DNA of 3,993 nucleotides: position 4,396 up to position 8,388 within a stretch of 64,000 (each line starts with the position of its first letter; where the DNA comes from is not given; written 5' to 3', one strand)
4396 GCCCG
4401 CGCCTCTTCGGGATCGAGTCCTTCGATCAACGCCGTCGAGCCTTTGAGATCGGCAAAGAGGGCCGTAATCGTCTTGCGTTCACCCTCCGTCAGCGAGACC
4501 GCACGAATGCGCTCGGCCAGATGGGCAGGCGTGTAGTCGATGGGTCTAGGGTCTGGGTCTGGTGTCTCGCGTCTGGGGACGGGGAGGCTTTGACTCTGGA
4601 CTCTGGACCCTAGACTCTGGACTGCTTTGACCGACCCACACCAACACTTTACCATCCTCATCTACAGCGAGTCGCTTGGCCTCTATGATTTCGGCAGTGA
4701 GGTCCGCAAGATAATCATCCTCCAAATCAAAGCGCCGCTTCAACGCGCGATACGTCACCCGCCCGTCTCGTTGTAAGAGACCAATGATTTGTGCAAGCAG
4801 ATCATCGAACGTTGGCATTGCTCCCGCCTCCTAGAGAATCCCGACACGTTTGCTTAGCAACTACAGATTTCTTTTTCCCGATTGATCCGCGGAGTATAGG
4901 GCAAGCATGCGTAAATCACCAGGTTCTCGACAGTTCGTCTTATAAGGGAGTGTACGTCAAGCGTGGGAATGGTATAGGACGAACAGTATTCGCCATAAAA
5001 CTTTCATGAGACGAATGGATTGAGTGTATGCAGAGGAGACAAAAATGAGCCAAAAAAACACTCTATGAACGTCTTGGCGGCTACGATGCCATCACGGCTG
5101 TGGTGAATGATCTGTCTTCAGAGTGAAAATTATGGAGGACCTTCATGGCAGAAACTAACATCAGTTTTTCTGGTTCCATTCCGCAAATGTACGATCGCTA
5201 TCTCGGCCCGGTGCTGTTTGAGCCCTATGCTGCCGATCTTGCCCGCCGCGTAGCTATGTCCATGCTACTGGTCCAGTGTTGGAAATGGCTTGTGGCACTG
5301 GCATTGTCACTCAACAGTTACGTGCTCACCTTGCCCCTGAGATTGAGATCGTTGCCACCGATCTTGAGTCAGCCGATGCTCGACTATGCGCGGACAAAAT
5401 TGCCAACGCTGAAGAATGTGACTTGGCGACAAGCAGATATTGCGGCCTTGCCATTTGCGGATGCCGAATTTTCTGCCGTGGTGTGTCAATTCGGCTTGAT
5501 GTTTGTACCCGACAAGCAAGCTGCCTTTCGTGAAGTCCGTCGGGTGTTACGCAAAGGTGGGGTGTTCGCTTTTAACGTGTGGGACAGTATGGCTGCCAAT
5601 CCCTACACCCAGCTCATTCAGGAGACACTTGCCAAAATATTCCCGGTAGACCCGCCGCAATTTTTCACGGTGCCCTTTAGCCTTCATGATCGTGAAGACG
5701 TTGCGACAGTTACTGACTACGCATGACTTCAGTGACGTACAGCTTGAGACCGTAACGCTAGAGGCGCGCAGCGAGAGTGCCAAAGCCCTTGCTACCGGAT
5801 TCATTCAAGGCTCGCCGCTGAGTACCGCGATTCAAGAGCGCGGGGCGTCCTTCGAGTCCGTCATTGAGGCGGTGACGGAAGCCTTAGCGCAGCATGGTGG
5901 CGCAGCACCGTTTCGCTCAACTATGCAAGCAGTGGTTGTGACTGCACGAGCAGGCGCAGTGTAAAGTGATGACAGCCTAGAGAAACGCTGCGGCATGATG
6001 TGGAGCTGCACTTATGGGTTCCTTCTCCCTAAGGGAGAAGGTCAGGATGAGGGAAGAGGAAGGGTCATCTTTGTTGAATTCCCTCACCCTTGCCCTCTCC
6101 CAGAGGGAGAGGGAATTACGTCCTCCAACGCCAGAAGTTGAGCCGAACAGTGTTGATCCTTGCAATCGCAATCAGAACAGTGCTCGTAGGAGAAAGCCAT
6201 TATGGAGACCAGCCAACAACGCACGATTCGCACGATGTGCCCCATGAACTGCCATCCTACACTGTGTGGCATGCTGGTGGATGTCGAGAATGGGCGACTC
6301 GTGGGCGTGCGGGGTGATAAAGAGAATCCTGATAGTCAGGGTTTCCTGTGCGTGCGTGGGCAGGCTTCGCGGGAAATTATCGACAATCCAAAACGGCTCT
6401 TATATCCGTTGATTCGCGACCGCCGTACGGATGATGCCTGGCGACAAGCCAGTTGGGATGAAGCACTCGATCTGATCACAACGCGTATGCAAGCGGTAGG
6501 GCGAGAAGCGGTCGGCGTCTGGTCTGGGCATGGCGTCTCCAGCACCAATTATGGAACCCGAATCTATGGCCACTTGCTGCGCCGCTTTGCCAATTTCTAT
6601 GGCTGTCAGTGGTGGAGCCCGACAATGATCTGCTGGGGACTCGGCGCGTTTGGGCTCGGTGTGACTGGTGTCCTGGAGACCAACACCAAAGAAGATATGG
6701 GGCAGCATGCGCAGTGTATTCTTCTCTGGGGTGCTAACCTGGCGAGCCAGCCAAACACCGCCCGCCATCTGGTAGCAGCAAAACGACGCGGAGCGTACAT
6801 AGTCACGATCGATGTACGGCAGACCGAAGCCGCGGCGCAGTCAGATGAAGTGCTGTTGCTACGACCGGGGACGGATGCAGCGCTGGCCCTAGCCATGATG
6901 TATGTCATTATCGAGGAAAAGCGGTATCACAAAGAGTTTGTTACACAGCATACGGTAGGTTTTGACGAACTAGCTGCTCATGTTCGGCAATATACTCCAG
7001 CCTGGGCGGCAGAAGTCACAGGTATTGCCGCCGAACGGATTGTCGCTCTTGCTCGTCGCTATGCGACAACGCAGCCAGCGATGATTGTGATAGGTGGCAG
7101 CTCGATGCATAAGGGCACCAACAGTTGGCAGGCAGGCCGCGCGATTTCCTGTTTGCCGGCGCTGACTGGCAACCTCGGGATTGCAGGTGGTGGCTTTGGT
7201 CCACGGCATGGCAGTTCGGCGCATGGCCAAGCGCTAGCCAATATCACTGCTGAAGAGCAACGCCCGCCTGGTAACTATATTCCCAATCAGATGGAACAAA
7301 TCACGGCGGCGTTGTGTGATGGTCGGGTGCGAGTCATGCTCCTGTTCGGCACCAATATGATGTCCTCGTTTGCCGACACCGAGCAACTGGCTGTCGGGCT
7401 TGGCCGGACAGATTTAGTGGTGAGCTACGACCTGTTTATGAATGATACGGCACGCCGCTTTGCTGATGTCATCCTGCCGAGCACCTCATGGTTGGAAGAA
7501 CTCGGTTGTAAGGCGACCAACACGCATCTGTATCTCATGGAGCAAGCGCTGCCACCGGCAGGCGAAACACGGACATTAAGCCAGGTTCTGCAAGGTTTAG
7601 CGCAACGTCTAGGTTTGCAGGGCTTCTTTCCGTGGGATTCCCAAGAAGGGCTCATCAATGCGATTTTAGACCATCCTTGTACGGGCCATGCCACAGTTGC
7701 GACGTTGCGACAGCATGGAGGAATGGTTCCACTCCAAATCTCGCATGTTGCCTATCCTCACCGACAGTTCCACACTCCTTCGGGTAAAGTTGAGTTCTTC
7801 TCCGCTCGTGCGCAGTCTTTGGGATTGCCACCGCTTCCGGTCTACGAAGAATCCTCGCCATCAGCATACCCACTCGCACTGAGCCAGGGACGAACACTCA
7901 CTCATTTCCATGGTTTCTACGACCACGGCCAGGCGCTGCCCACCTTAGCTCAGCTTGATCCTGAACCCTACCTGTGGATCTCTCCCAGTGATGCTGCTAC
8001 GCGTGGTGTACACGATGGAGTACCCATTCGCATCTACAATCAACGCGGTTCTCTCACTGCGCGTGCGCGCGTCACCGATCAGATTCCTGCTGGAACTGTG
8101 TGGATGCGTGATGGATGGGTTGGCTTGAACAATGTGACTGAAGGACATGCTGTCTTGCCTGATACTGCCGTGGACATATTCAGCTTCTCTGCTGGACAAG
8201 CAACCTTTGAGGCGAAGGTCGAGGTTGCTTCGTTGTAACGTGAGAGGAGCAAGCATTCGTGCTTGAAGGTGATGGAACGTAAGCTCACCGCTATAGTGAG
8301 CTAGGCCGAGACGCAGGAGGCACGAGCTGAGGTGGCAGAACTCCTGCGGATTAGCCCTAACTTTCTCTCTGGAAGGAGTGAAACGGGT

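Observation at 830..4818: Single large cyclase-AAA ATPase-TPR regulator gene broken three ways: IS4 insertion, repeat-slippage frameshift, IS256 at its 3' side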

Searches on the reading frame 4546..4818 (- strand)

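Call 6: search_protein_families(library=pfam, proteins=[window:4546-4818:-], max_evalue=0.01)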
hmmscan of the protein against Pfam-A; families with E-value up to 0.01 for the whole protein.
window:4546-4818:- (90 aa): 1 family
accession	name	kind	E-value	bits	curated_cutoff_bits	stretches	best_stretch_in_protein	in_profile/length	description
PF13404.12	HTH_AsnC-type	-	0.01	16.1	27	0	9-26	6-23/42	AsnC-type helix-turn-helix domain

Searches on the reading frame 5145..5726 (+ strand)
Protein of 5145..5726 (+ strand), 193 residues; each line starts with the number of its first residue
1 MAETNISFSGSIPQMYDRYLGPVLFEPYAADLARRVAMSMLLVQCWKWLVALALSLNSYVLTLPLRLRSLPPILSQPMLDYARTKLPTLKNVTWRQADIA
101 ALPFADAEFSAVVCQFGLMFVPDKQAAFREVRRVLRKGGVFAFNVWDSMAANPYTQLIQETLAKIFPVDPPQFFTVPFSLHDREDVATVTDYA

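Call 23: search_protein_families(library=pfam, proteins=[window:5145-5726:+], max_evalue=0.0001)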
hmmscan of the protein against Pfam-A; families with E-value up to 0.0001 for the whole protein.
window:5145-5726:+ (193 aa): 5 families
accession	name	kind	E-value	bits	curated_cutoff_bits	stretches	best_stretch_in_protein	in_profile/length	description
PF08241.18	Methyltransf_11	-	7.1e-17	62.3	21.2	1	74-143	26-95/95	Methyltransferase domain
PF13649.12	Methyltransf_25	-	8.5e-14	52.5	27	1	74-139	29-97/97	Methyltransferase domain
PF13847.12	Methyltransf_31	-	8.6e-10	38.9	27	1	82-160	44-124/145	Methyltransferase domain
PF01209.24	Ubie_methyltran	-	1.5e-09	38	20.1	1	75-143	81-151/233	ubiE/COQ5 methyltransferase family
PF08242.18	Methyltransf_12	-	5.1e-06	27.6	30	1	74-141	28-98/98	Methyltransferase domain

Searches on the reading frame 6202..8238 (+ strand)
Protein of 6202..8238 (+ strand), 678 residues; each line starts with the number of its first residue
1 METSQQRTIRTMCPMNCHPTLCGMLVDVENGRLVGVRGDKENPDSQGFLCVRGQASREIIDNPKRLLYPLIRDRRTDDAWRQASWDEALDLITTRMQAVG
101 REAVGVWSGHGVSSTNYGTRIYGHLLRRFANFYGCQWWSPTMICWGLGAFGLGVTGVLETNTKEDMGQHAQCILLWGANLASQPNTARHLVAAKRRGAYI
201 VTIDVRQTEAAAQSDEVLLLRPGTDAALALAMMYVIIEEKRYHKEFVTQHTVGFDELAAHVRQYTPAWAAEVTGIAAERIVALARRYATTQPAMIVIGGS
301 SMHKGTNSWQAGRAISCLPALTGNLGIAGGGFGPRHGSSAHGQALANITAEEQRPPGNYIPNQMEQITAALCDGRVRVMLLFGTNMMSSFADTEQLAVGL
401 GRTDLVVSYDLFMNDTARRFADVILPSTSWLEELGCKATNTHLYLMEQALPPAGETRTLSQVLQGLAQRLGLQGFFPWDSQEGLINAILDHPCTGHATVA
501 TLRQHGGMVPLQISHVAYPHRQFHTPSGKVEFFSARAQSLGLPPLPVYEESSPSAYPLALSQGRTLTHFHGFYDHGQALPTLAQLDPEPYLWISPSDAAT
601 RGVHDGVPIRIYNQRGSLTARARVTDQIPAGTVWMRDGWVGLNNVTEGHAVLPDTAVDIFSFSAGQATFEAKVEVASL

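Call 15: find_encoding_contigs(protein=window:6202-8238:+, flank=10000, max_places=6)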
Protein window:6202-8238:+ (678 aa): no gene with exactly this product is on record in the collection.

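Call 23: search_protein_families(library=pfam, proteins=[window:6202-8238:+], max_evalue=0.0001)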
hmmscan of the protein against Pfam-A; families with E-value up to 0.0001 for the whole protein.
window:6202-8238:+ (678 aa): 3 families
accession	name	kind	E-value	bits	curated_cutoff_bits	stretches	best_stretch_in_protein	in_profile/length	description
PF00384.28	Molybdopterin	-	6.3e-44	150.9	24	1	65-468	1-352/353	Molybdopterin oxidoreductase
PF01568.27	Molydop_binding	-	2.5e-20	73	26.8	1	558-648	1-94/110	Molydopterin dinucleotide binding domain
PF04879.21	Molybdop_Fe4S4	-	4.1e-13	49.5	22.7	1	8-62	3-55/55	Molybdopterin oxidoreductase Fe4S4 domain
